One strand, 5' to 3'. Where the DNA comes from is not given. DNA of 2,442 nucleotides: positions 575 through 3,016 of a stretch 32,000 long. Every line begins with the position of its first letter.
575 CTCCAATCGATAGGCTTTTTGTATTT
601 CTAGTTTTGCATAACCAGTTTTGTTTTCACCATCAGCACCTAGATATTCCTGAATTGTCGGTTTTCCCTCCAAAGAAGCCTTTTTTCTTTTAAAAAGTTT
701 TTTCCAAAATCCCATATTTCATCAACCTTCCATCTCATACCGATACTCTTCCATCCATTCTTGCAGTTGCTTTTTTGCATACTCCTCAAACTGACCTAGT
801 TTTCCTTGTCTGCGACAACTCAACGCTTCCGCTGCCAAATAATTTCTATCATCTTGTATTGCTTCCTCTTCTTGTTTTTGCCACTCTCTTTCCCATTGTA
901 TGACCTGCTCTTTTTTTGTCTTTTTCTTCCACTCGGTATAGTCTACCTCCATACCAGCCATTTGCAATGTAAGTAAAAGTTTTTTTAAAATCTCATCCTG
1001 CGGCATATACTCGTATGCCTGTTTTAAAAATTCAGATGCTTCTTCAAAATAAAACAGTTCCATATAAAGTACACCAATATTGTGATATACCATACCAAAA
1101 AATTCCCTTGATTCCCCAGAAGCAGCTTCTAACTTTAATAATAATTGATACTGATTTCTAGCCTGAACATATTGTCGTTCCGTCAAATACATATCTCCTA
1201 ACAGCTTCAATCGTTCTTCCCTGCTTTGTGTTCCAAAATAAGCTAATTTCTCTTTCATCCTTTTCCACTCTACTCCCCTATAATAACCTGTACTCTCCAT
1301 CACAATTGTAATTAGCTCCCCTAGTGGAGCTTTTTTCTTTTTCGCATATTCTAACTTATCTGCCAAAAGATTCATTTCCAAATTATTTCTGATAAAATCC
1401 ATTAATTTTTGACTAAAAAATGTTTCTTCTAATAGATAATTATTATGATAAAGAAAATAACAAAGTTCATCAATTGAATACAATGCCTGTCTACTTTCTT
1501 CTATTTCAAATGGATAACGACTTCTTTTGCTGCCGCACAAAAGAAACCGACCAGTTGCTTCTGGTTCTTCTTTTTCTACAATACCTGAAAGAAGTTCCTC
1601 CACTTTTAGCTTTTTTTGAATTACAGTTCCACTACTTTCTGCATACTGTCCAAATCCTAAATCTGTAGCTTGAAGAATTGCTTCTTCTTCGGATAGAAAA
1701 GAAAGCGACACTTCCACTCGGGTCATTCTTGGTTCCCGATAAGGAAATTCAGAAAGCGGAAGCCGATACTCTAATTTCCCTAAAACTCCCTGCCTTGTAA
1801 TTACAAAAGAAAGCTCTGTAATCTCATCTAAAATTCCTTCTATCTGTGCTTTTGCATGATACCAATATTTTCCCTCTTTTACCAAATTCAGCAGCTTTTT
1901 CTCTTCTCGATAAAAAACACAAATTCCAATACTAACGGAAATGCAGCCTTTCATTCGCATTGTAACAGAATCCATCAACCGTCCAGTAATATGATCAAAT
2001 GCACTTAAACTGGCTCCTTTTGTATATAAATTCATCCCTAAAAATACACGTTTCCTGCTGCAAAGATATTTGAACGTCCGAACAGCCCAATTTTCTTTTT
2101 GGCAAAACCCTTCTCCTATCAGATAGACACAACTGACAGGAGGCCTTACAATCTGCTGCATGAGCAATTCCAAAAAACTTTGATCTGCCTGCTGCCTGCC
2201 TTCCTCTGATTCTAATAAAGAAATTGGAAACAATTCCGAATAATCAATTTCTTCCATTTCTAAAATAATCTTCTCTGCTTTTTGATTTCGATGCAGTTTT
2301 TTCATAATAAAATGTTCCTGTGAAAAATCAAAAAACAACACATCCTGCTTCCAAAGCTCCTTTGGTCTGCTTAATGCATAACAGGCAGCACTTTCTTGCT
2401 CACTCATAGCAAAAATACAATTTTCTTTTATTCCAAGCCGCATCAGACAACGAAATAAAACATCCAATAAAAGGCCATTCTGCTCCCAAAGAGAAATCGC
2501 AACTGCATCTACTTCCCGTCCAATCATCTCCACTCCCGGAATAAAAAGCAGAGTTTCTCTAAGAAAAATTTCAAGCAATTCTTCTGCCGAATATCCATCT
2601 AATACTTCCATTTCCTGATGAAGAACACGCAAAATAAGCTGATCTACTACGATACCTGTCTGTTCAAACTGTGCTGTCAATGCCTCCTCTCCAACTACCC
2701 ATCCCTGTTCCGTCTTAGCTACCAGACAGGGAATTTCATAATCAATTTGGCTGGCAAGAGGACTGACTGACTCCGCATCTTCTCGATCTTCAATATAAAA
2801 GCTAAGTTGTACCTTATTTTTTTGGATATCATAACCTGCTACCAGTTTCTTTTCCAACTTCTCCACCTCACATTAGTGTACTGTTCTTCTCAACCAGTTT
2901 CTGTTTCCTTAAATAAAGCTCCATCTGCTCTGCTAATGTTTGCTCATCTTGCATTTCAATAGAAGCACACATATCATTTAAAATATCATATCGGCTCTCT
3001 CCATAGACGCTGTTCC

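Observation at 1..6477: Self-contained three-gene operon of uncharacterised proteins: best candidate for an undescribed system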

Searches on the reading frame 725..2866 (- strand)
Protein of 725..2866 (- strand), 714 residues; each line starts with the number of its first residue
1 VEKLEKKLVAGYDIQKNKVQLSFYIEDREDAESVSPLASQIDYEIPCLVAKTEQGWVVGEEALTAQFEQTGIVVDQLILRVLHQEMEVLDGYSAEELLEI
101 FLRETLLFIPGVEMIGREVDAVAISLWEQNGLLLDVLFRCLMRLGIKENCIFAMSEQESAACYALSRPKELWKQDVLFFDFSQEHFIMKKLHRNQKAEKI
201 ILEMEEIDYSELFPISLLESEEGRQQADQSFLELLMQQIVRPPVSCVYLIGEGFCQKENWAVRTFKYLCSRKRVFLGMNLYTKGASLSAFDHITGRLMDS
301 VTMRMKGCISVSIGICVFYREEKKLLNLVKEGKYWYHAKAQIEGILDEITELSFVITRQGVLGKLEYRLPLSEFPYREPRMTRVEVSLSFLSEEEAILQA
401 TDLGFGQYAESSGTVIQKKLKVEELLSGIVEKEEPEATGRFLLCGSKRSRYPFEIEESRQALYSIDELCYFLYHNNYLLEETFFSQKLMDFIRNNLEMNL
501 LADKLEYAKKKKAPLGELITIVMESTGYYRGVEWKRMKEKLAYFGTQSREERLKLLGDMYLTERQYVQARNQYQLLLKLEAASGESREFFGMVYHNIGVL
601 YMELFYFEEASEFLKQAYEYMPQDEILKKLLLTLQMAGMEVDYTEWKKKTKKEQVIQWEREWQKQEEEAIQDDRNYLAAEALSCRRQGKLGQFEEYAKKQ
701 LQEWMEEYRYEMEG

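Call 4: search_protein_families(library=pfam, proteins=[window:725-2866:-], max_evalue=0.1)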
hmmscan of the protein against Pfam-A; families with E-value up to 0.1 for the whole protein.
window:725-2866:- (714 aa): 5 families
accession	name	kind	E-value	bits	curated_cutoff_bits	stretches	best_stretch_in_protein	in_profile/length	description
PF18980.5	DUF5716_C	-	1.7e-75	254.2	34.7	1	122-421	2-295/296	Family of unknown function (DUF5716) C-terminal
PF07719.23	TPR_2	-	8.1e-05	22.9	27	1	593-624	3-34/34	Tetratricopeptide repeat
PF13181.12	TPR_8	-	0.0011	19.4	25.7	1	593-622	3-32/34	Tetratricopeptide repeat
PF13424.12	TPR_12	-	0.014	16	30.1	1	555-621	8-75/77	Tetratricopeptide repeat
PF13374.12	TPR_10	-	0.087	13.3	27.5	0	593-618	4-29/42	Tetratricopeptide repeat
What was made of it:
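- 722..2866 (-): Gene B-C: 714-aa fusion protein (stop included) with a GTG start one base after the stop of gene A. Call 4 (DUF5716_C E 1.7e-75).
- On TPR repeat proteins: Single-sequence Pfam hits fall below threshold (TPR_2 at 22.9 bits against 27; call 4).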

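Call 5: search_protein_families(library=ncbifam, proteins=[window:725-2866:-], max_evalue=0.1)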
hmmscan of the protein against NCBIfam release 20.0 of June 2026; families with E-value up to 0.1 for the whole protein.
window:725-2866:- (714 aa): 0 families

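Call 6: search_protein_families(library=padloc, proteins=[window:725-2866:-], max_evalue=0.1)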
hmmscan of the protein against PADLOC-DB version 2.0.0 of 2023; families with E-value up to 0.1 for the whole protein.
window:725-2866:- (714 aa): 0 families

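Call 9: search_solved_structures(query=window:725-2866:-, max_evalue=1)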
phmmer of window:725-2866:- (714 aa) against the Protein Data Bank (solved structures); distinct sequences matched with E-value up to 1: 7.
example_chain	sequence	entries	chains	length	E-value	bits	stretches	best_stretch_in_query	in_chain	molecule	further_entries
7obi_A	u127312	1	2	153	0.001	21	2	550-613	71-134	CTPR-rv4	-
9gzg_A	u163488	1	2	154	0.14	14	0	552-614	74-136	Engineered CTPR protein with glutamic acids for conductivity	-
5ak9_A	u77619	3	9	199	0.35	12.6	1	95-149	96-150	HOMING ENDONUCLEASE I-DMOI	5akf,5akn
5a0w_A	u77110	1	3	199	0.47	12.2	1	95-149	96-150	HOMING ENDONUCLEASE I-DMOI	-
5o6g_A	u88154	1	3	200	0.6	11.8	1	95-149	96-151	Homing endonuclease I-DmoI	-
9qhc_A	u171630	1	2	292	0.71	11.6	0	553-613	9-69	Engineered tetratricopeptide repeat protein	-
7bie_A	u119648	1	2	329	0.74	11.5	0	107-137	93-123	nvWRAP-T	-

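Call 11: find_encoding_contigs(protein=window:725-2866:-, flank=10000, max_places=6)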
Protein window:725-2866:- (714 aa): 22 contigs read that carry it; 6 places shown.
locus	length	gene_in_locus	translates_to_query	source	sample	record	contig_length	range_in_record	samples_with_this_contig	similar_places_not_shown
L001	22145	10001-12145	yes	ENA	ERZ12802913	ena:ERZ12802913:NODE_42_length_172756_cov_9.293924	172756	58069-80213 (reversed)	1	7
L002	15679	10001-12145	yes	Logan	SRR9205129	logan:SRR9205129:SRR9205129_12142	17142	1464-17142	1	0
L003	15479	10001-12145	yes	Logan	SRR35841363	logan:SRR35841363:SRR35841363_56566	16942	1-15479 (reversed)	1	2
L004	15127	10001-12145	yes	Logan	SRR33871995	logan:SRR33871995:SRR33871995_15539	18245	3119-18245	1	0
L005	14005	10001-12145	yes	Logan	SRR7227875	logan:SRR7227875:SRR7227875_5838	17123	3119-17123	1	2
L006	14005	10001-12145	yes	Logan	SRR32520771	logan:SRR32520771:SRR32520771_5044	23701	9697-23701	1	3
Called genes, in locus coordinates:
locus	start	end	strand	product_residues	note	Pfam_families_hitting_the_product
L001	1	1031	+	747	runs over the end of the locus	PF00521:DNA_topoisoIV, PF03989:DNA_gyraseA_C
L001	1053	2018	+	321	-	PF01497:Peripla_BP_2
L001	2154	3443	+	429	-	PF12897:Asp_aminotransf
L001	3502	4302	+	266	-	PF01210:NAD_Gly3P_dh_N (faint), PF03807:F420_oxidored, PF14748:P5CR_dimer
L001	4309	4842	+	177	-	PF28549:NDPSase_N (weak), PF00293:NUDIX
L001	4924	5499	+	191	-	-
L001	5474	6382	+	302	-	PF02899:Phage_int_SAM_1, PF13102:Phage_int_SAM_5 (weak), PF00589:Phage_integrase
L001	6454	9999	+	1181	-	PF18984:DUF5717_N, PF18983:DUF5717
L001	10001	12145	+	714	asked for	PF18980:DUF5716_C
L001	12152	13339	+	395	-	-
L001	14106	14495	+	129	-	-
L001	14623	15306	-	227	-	PF00589:Phage_integrase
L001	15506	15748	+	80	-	PF02599:CsrA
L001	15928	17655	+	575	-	PF00669:Flagellin_N, PF00700:Flagellin_C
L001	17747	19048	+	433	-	PF00535:Glycos_transf_2, PF14559:TPR_19 (faint)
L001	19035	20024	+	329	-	PF05368:NmrA, PF00106:adh_short, PF01073:3Beta_HSD, PF01370:Epimerase, PF02719:Polysacc_synt_2, PF07993:NAD_binding_4 (weak), PF13460:NAD_binding_10, PF16363:GDP_Man_Dehyd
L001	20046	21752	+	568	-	PF26154:DUF8042 (weak), PF00535:Glycos_transf_2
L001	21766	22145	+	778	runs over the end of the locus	PF00534:Glycos_transf_1, PF13692:Glyco_trans_1_4, PF04055:Radical_SAM, PF13186:SPASM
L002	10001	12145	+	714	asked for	PF18980:DUF5716_C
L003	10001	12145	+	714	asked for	PF18980:DUF5716_C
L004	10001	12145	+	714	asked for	PF18980:DUF5716_C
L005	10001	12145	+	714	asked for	PF18980:DUF5716_C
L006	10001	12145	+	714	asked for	PF18980:DUF5716_C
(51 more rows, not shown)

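Call 14: find_homologous_proteins(query=window:725-2866:-, max_evalue=0.00001)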
Query window:725-2866:- (714 aa): 23 proteins with E <= 0.00001 among 8000 candidates.
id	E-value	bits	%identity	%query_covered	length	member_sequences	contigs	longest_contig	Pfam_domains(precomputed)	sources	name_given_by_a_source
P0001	0.0e+0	1578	100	100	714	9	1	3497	PF18980.6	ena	-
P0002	0.0e+0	1321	82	100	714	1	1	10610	PF18980.6,PF07719.24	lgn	-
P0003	0.0e+0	1309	83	100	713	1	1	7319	PF18980.6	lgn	-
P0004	0.0e+0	1296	80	100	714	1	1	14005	PF18980.6,PF07719.24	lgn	-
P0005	0.0e+0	1281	80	100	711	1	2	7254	PF18980.6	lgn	-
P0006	0.0e+0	1272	80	100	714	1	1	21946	PF18980.6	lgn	-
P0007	0.0e+0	1246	79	100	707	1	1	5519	PF18980.6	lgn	-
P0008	0.0e+0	1241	78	100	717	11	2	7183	PF18980.6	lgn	-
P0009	0.0e+0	1237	78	100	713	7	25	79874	PF18980.6,PF07719.24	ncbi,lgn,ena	-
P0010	0.0e+0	1150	73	99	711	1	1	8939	PF18980.6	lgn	-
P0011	0.0e+0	1129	72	100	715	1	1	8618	PF18980.6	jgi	-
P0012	0.0e+0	1124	70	100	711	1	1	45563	PF18980.6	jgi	-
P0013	2.6e-232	791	53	100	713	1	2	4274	PF18980.6,PF07719.24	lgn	-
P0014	1.0e-46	178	28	58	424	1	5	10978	PF18980.6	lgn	-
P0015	2.3e-46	177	30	58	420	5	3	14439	PF18980.6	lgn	-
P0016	3.9e-44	170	28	59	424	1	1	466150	PF18980.6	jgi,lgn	jgi:hypothetical protein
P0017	3.5e-43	166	32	58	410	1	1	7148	PF18980.6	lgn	-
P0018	7.2e-43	165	30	58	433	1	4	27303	PF18980.6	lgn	-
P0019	7.3e-42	162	30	58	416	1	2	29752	PF18980.6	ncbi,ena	-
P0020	2.3e-40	157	29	58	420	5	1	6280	PF18980.6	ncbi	-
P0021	4.5e-39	153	28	58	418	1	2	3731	PF18980.6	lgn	-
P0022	4.6e-37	146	29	58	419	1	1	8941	PF18980.6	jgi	jgi:hypothetical protein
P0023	7.6e-37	145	29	59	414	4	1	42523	PF18980.6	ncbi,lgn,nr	ncbi:MAG: DUF5716 family protein [Lachnospiraceae bacterium]|nr:DUF5716 family protein [Lachnospirac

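Call 19: find_homologous_proteins(query=A2, max_evalue=0.001)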
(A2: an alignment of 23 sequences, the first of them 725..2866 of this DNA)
Query A2 (23 sequences) (714 aa, profile of the alignment): 23 proteins with E <= 0.001 among 8000 candidates.
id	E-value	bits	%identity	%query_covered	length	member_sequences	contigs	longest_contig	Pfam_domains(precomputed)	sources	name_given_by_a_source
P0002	0.0e+0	1297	82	100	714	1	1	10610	PF18980.6,PF07719.24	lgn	-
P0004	0.0e+0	1296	80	100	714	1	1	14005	PF18980.6,PF07719.24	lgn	-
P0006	0.0e+0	1296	80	100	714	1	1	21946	PF18980.6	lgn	-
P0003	0.0e+0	1289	83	100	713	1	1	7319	PF18980.6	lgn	-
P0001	0.0e+0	1288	100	100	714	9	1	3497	PF18980.6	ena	-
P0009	0.0e+0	1275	78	100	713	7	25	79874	PF18980.6,PF07719.24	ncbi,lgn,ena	-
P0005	0.0e+0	1273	80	100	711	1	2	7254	PF18980.6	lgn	-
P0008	0.0e+0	1270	78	100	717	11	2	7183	PF18980.6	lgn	-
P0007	0.0e+0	1259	79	100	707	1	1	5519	PF18980.6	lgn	-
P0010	0.0e+0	1251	73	99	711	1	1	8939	PF18980.6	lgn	-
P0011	0.0e+0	1243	72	100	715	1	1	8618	PF18980.6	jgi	-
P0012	0.0e+0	1221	70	100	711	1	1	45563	PF18980.6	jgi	-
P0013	0.0e+0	1107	53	100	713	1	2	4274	PF18980.6,PF07719.24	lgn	-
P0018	6.2e-156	539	30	58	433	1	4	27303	PF18980.6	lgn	-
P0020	1.3e-153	531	29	58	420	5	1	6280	PF18980.6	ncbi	-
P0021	8.2e-153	528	28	58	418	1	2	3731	PF18980.6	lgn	-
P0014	1.1e-151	524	28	58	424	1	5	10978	PF18980.6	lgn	-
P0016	1.4e-151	524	28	59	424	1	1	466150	PF18980.6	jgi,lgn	jgi:hypothetical protein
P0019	3.1e-151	523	30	58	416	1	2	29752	PF18980.6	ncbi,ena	-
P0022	2.4e-149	517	29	58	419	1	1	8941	PF18980.6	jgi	jgi:hypothetical protein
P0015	9.4e-144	498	30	58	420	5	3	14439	PF18980.6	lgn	-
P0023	4.8e-135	469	29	59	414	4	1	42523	PF18980.6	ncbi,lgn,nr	ncbi:MAG: DUF5716 family protein [Lachnospiraceae bacterium]|nr:DUF5716 family protein [Lachnospirac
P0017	2.3e-133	464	32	58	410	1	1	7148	PF18980.6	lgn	-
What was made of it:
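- Tried and rejected: A second word-indexed search with the DUF5716 alignment returned the same 23 proteins and added nothing (call 19).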

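Call 32: search_solved_structures(query=A3, max_evalue=1)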
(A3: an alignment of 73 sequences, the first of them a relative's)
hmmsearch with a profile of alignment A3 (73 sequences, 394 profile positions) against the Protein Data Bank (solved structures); distinct sequences matched with E-value up to 1: 7.
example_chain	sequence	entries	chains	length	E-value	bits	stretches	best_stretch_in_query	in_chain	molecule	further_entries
8jxg_D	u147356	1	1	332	0.0041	19.2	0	275-315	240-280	rat RAP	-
3tnu_B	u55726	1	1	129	0.024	16.7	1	89-181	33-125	Keratin, type II cytoskeletal 5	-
6jfv_B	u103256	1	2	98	0.031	16.3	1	89-181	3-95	Keratin, type II cytoskeletal 5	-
8eau_p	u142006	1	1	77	0.047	15.7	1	177-238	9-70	Vacuolar ATPase assembly integral membrane protein VMA21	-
4zry_B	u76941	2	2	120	0.36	12.8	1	90-181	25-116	Keratin, type II cytoskeletal 1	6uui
6r84_A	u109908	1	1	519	0.39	12.7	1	92-152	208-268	ABC transporter ATP-binding protein ARB1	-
6pt2_A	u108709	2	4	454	0.77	11.7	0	168-225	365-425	Delta opioid receptor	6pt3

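Call 33: search_protein_families(library=pfam, proteins=[L001:12152-13336:+], max_evalue=0.05)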
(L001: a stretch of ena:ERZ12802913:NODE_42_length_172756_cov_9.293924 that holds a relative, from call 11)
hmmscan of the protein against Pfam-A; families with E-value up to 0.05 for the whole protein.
L001:12152-13336:+ (395 aa): 1 family
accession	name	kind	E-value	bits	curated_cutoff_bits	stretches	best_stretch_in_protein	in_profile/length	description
PF03283.19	PAE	-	0.0024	17.5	26.6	1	111-190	267-346/355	Pectinacetylesterase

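Call 36: predict_structure(alignment_id=A2)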
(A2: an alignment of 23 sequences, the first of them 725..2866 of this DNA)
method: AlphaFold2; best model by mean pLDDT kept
length: 714 residues; sequences in the alignment: 23
mean_pLDDT: 86.9   pTM: 0.72
mean pLDDT of the five models: 86.9, 86.4, 85.5, 84.0, 82.7
residues with pLDDT >= 90: 339; 70-90: 328; 50-70: 35; < 50: 12
segments of 3 or more residues with pLDDT < 50: 1-3, 114-116, 710-714
pLDDT, mean of each block of 10 residues (from residue 1): 68 88 88 73 83 91 89 91 92 95 90 66 89 94 91 90 75 80 89 77 92 89 92 89 84 81 88 83 90 75 90 92 90 93 93 92 91 88 95 94 87 94 90 78 90 73 91 81 92 95 96 90 86 80 75 85 80 88 89 95 89 96 94 92 93 91 88 83 89 87 67 41
secondary structure, 60 per line:
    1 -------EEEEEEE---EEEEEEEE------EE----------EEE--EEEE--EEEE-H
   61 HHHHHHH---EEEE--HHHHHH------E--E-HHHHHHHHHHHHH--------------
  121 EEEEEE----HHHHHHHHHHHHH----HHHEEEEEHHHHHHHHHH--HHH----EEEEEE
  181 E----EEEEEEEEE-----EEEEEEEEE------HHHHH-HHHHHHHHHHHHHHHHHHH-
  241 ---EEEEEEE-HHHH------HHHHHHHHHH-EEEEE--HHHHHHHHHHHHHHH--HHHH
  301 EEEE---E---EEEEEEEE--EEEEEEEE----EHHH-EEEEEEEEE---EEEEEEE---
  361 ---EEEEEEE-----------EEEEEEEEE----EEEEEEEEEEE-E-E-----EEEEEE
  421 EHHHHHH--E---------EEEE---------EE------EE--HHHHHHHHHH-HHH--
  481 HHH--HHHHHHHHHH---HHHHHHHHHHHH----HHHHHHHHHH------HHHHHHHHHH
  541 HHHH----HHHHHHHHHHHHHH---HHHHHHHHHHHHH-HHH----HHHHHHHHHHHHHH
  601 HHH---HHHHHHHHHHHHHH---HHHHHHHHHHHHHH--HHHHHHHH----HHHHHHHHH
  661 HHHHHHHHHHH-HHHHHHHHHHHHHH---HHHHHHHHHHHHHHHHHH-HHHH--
elements in order (helices of 4 or more, strands of 3 or more residues): E8-14 E18-25 E44-46 E49-52 E55-58 H60-67 E71-74 H77-82 H94-106 E121-126 H131-143 E151-155 H156-165 E175-181 E186-194 E200-208 H215-219 H221-239 E244-250 H252-255 H262-271 E273-277 H280-294 H297-300 E301-304 E312-319 E322-329 E339-347 E351-357 E364-370 E382-390 E395-405 E415-421 H422-427 E440-443 H465-474 H486-495 H499-510 H515-524 H531-544 H549-562 H566-578 H587-603 H607-620 H624-637 H640-647 H652-671 H673-686 H690-707 H709-712
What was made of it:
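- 722..2866 (-): Call 36 (AF2 mean pLDDT 86.9, pTM 0.72).
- On Hsp70 family (PF00012 / DnaK-type): The AF2 model has pLDDT 86.9 (call 36). The domain is about 296 residues, and the IIB region is a single helix at 215-239 (call 36).
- On TPR repeat proteins: AF2 shows paired helices across 465-714 (call 36).
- The AF2 model has pLDDT 86.9 and pTM 0.72 (call 36). Lobe IIB is reduced to one helix (call 36). The nucleotide-binding domain of B has the actin fold, and its lack of lobe IIB makes it compact (call 36).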

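Call 38: fold_search(model_id=the predicted structure, library=pdb)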
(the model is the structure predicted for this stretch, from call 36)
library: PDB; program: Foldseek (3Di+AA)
matches with E <= 10: 1616; with E <= 0.001: 287
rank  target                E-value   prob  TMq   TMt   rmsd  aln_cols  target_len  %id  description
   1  7kru_A                6.2e-16  1.00  0.34  0.43   9.1       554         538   12  Stimulating state of a truncated Hsp70 DnaK fused with a substrate peptide (released 2021-09-15)
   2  7krv_B                8.1e-16  1.00  0.36  0.45   8.4       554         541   12  Stimulating state of disulfide-bridged Hsp70 DnaK (released 2021-09-15)
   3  9a5j_A                9.0e-16  1.00  0.30  0.35  17.6       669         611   12  Integrative model of DNAK-GUDB by crosslinking MS and deep learning (released 2024-09-18)
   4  7krv_A                1.3e-15  1.00  0.35  0.44   9.0       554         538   12  Stimulating state of disulfide-bridged Hsp70 DnaK (released 2021-09-15)
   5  7kru_B                2.5e-15  1.00  0.34  0.43   8.6       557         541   12  Stimulating state of a truncated Hsp70 DnaK fused with a substrate peptide (released 2021-09-15)
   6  7kzi_A                7.6e-15  1.00  0.31  0.35  14.3       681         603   12  Intermediate state (QQQ) of near full-length DnaK alternatively fused with a substrate peptide (released 2021-05-12)
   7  4b9q_A                7.6e-15  1.00  0.29  0.34  29.4       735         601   11  Open conformation of ATP-bound Hsp70 homolog DnaK (released 2012-11-14)
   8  7kzu                  1.2e-14  1.00  0.30  0.38  11.7       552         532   12  Quasi-intermediate state (Q) of a truncated Hsp70 DnaK fused with a substrate peptide (released 2021-05-12)
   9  4jn4_A                1.7e-14  1.00  0.29  0.34  26.2       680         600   11  Allosteric opening of the polypeptide-binding site when an Hsp70 binds ATP (released 2013-05-29)
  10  4ani_C                2.0e-14  1.00  0.28  0.38  20.1       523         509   12  Structural basis for the intermolecular communication between DnaK and GrpE in the DnaK chaperone system from Geobacil (released 2012-05-23)
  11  2v7y                  2.8e-14  1.00  0.28  0.38  22.1       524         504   12  Crystal structure of the molecular chaperone DnaK from Geobacillus kaustophilus HTA426 in post-ATP hydrolysis state (released 2008-04-08)
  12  7ko2_B                6.4e-14  1.00  0.29  0.33  27.4       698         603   11  Restraining state of near full-length Hsp70 DnaK (released 2021-09-15)
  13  4b9q_C                6.8e-14  1.00  0.29  0.34  27.2       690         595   12  Open conformation of ATP-bound Hsp70 homolog DnaK (released 2012-11-14)
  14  4b9q_B                8.3e-14  1.00  0.29  0.34  27.1       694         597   12  Open conformation of ATP-bound Hsp70 homolog DnaK (released 2012-11-14)
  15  4b9q_D                1.5e-13  1.00  0.30  0.34  27.1       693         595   11  Open conformation of ATP-bound Hsp70 homolog DnaK (released 2012-11-14)
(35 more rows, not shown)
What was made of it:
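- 1604..2866 (-): Part B, residues 1-421: degenerate lid-less Hsp70. It has an actin-fold nucleotide-binding domain (about 1-296, with lobe IIB reduced to one helix at 215-239) and an SBD-beta-like sandwich (301-421) ending in the near-invariant D-x-G-F-G motif. This part is a separate ~420-aa gene in most genomes. Call 38 (top 50 PDB fold hits are all Hsp70s; DnaK 7kru_A E 6.2e-16).
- On Hsp70 family (PF00012 / DnaK-type): The top 50 Foldseek PDB hits are all Hsp70s, with E down to 6.2e-16 and about 554 aligned columns (call 38).
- Closest known: Canonical Hsp70. Same: Foldseek gives E 6e-16 (call 38).
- Checked: 'Hsp70-shaped' is confirmed by the structure search (calls 36, 38).
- The DnaK alignments cover both the nucleotide-binding domain and the beta-sandwich (call 38). 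The Hsp70 fold has a beta-sandwich in the canonical position (call 38). They include the beta-sandwich, which is specific to Hsp70 (call 38).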

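Call 46: search_protein_families(library=phrogs, proteins=[window:725-2866:-, L001:12152-13336:+], max_evalue=0.01)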
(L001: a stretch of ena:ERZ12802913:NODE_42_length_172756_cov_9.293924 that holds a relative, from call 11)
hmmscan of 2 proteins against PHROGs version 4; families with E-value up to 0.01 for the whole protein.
window:725-2866:- (714 aa): 0 families

L001:12152-13336:+ (395 aa): 1 family
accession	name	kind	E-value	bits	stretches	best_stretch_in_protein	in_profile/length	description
phrog_24288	-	unknown function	0.00015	22.7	1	23-69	39-85/110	-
